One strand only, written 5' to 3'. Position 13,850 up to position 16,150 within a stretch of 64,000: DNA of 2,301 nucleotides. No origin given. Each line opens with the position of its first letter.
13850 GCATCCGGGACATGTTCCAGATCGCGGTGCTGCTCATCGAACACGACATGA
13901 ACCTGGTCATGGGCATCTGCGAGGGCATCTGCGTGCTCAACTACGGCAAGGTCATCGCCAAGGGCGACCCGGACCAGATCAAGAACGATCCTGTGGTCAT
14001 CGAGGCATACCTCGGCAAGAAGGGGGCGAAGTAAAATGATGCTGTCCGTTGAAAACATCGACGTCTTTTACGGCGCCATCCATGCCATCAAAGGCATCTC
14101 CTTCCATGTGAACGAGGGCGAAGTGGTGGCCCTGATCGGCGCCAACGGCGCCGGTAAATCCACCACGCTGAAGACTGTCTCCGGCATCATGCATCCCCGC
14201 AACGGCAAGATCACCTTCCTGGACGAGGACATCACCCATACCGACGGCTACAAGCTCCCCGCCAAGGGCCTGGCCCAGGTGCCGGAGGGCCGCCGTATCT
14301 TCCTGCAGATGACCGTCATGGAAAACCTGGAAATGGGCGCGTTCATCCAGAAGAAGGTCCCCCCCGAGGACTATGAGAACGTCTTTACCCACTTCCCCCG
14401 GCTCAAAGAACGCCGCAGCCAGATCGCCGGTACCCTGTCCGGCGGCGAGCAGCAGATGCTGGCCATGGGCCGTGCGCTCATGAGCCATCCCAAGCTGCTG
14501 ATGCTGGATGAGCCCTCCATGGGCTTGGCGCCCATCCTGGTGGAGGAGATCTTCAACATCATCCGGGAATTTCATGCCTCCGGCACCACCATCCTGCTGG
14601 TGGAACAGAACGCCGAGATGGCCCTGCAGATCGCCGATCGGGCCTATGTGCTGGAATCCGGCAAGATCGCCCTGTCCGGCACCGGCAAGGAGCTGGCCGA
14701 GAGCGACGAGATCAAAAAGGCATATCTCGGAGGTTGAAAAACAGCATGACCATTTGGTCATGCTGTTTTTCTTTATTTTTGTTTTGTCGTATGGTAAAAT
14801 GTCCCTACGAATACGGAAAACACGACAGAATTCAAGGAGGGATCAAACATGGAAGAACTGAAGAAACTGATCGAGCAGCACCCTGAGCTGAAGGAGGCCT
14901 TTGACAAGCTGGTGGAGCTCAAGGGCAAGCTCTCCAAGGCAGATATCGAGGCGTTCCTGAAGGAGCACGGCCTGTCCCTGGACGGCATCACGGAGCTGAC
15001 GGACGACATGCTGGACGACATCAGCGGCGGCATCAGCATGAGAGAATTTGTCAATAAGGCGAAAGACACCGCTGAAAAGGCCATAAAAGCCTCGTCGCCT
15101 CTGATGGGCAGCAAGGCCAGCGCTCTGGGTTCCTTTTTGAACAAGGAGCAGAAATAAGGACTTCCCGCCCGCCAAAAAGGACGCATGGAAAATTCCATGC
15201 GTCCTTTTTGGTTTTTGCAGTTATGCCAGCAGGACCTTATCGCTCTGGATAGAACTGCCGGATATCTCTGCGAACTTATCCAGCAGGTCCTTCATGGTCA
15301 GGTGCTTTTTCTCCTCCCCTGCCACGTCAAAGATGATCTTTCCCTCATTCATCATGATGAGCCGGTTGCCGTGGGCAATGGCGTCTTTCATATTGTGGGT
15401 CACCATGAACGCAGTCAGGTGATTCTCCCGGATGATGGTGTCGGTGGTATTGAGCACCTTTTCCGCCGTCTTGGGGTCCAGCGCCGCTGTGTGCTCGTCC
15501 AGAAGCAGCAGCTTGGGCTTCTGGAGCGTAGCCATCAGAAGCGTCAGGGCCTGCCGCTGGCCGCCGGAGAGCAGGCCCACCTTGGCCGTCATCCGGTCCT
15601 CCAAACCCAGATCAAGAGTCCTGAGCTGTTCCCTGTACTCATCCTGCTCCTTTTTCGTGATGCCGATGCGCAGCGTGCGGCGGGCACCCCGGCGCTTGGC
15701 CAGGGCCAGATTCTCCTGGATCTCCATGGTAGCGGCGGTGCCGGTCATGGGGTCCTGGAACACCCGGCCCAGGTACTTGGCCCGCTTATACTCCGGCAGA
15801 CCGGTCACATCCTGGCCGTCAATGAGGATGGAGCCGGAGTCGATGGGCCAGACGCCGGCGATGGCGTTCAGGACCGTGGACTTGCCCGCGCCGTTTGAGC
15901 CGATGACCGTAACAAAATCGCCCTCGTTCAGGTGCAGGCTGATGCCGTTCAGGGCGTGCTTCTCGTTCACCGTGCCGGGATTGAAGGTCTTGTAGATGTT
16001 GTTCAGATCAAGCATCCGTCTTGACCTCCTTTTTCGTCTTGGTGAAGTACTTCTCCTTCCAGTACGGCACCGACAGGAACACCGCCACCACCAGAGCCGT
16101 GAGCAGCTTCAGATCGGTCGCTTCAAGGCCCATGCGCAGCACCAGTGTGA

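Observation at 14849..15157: Orphan Nif11-type leader / double-glycine peptide precursor as its own transcription unit between two ABC importer operons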

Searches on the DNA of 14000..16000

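Call 51: search_rna_families(source=window, start=14000, end=16000, threshold=evalue, max_evalue=1)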
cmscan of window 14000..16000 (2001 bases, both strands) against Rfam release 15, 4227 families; matches with E-value up to 1: 9.
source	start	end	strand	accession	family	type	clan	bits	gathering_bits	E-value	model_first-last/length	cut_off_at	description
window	14728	14824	-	RF00121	MicC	Gene; sRNA;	-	33.7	90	0.013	1-123/123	no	MicC RNA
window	15172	15211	-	RF03560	mir-3926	Gene; miRNA;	-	29.5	82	0.0081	9-55/63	no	mir-3926 microRNA precursor family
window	15172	15211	+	RF03560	mir-3926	Gene; miRNA;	-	29.3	82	0.0091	9-55/63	no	mir-3926 microRNA precursor family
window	14722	14827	-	RF02330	TtnuHACA23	Gene; snRNA; snoRNA; HACA-box;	-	27.7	100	0.27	1-135/135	no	Tetrahymena snoRNA TtnuHACA23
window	15246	15298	-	RF00989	mir-492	Gene; miRNA;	-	25.5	76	0.0031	1-75/75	no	mir-492 microRNA precursor family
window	14737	14770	+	RF04134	MIR7504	Gene; miRNA;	-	23.4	83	0.4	1-124/124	no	MIR7504 microRNA precursor family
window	14737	14770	-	RF04134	MIR7504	Gene; miRNA;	-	23.3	83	0.43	1-124/124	no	MIR7504 microRNA precursor family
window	14736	14851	-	RF01859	Phe_leader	Cis-reg; leader;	-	23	55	0.66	1-125/125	no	Phenylalanine leader peptide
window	14736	14771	+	RF03833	mir-5928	Gene; miRNA;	-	20.4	59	0.76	20-55/75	no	mir-5928 microRNA precursor family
